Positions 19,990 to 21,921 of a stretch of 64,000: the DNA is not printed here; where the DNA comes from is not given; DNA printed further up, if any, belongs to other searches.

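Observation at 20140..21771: Uncharacterized membrane-protein family B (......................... motif) in three copies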

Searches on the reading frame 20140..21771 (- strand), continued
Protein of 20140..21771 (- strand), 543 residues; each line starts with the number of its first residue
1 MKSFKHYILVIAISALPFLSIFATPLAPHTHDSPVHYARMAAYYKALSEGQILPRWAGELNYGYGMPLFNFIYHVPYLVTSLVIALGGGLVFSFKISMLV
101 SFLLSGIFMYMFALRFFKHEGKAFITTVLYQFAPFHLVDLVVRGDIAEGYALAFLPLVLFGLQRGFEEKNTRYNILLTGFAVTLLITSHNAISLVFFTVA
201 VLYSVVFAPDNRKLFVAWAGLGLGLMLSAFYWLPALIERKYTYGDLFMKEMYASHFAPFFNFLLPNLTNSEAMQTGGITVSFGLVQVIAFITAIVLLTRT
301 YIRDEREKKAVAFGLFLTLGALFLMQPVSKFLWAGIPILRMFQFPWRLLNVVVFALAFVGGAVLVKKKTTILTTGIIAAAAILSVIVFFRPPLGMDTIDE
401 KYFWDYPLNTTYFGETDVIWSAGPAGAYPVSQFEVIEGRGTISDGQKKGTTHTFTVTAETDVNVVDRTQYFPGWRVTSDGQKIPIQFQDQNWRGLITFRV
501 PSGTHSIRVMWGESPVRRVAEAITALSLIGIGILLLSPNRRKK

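Call 36: find_related_loci(query=A2, collection=genome_contigs, flank=10000)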
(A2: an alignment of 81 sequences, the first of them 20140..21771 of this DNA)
Query A2 (543 aa) in genome_contigs; peptide patterns used: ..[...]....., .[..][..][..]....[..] (x = any residue, [..] = any of these).
125 stretches matched a pattern; 75 encode a relative of the query (tblastn E <= 1e-3); 73 distinct loci.
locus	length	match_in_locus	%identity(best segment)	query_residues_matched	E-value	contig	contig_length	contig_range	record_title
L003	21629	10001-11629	76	1-543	0e+0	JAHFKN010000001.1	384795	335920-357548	MAG: Candidatus Gottesmanbacteria bacterium isolate nzgw410 NODE_16_length_384796_cov_19.669238, whole genome shotgun se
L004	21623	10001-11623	72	1-542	0e+0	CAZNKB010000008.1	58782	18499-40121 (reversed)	MAG TPA_asm: uncultured Gammaproteobacteria bacterium isolate SRP173033_co3_60 genome assembly, contig: NODE_464_length_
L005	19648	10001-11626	70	1-542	0e+0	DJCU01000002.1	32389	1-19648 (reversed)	MAG TPA_asm: Candidatus Gottesmanbacteria bacterium UBA5942 UBA5942_contig_686, whole genome shotgun sequence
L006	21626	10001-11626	69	1-543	0e+0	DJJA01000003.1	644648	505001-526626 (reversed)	MAG TPA_asm: Candidatus Gottesmanbacteria bacterium UBA6580 UBA6580_contig_80, whole genome shotgun sequence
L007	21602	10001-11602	66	1-534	0e+0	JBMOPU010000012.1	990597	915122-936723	MAG: Patescibacteria group bacterium isolate Betzabe_MAG136 MAG136_14, whole genome shotgun sequence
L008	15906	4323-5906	64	1-539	0e+0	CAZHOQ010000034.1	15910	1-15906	MAG TPA_asm: uncultured Gammaproteobacteria bacterium isolate SRP093185_co1_203 genome assembly, contig: NODE_2445_lengt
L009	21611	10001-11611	58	1-538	0e+0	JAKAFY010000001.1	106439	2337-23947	MAG: bacterium isolate WY2.bin139 NODE_250_length_106439_cov_2.005597, whole genome shotgun sequence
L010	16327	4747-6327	70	1-527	0e+0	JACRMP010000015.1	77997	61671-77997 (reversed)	MAG: Candidatus Gottesmanbacteria bacterium isolate NC_groundwater_1910_Pr3_S2p5_48_11 SR2-18-S2p5_coassembly_scaffold_1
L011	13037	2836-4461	53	1-543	0e+0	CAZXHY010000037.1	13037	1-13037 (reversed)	MAG TPA_asm: uncultured Gammaproteobacteria bacterium isolate ERP113451_co3_13 genome assembly, contig: NODE_3809_length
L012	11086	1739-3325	56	1-530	0e+0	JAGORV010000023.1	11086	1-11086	Candidatus Woesebacteria bacterium isolate Gw_Eff_bin_29 Gw_Eff_14964_length_11086_cov_5.966238, whole genome shotgun se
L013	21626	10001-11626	52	1-542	0e+0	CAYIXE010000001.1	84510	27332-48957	MAG TPA_asm: uncultured Gammaproteobacteria bacterium isolate ERP119705_co7_214 genome assembly, contig: NODE_134_length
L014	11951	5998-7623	51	1-542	0e+0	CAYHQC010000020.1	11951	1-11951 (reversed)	MAG TPA_asm: uncultured Gammaproteobacteria bacterium isolate ERP119705_co15_352 genome assembly, contig: NODE_6239_leng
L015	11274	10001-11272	69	1-424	0e+0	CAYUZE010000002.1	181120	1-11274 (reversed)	MAG TPA_asm: uncultured Gammaproteobacteria bacterium isolate binchicken_co130_63 genome assembly, contig: NODE_146_leng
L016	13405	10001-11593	53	1-529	1e-180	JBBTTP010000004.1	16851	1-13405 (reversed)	MAG: Patescibacteria group bacterium isolate H52-bin037_1 H52_bin037_1_000000000004, whole genome shotgun sequence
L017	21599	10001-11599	53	1-535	4e-176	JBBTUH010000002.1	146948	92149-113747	MAG: Patescibacteria group bacterium isolate H41-bin250_1 H41_bin250_1_000000000002, whole genome shotgun sequence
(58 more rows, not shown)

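Call 62: list_cluster_members(proteins=[window:20140-21771:-, window:31035-32693:+, window:35117-36667:+])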
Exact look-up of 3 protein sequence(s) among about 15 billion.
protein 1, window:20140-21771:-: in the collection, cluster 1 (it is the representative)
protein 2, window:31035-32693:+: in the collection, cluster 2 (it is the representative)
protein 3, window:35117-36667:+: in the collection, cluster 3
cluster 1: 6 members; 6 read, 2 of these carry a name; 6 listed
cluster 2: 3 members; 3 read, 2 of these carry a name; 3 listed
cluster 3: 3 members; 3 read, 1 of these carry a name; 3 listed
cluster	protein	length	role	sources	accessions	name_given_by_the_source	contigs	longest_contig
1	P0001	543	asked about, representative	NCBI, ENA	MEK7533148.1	MAG: 6-pyruvoyl-tetrahydropterin synthase-related protein [Patescibacteria group ...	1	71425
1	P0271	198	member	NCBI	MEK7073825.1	MAG: hypothetical protein AAB960_00675, partial [Patescibacteria group bacterium]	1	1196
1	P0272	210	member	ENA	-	-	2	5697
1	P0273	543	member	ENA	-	-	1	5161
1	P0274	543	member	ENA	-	-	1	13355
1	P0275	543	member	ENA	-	-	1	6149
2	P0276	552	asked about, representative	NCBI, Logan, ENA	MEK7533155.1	MAG: 6-pyruvoyl-tetrahydropterin synthase-related protein [Patescibacteria group ...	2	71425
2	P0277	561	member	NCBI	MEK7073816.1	MAG: 6-pyruvoyl-tetrahydropterin synthase-related protein, partial [Patescibacteria group ...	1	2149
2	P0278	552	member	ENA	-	-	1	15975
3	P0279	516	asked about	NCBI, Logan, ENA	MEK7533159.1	MAG: hypothetical protein AAB542_01885 [Patescibacteria group bacterium]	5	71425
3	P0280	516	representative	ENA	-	-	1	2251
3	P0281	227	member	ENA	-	-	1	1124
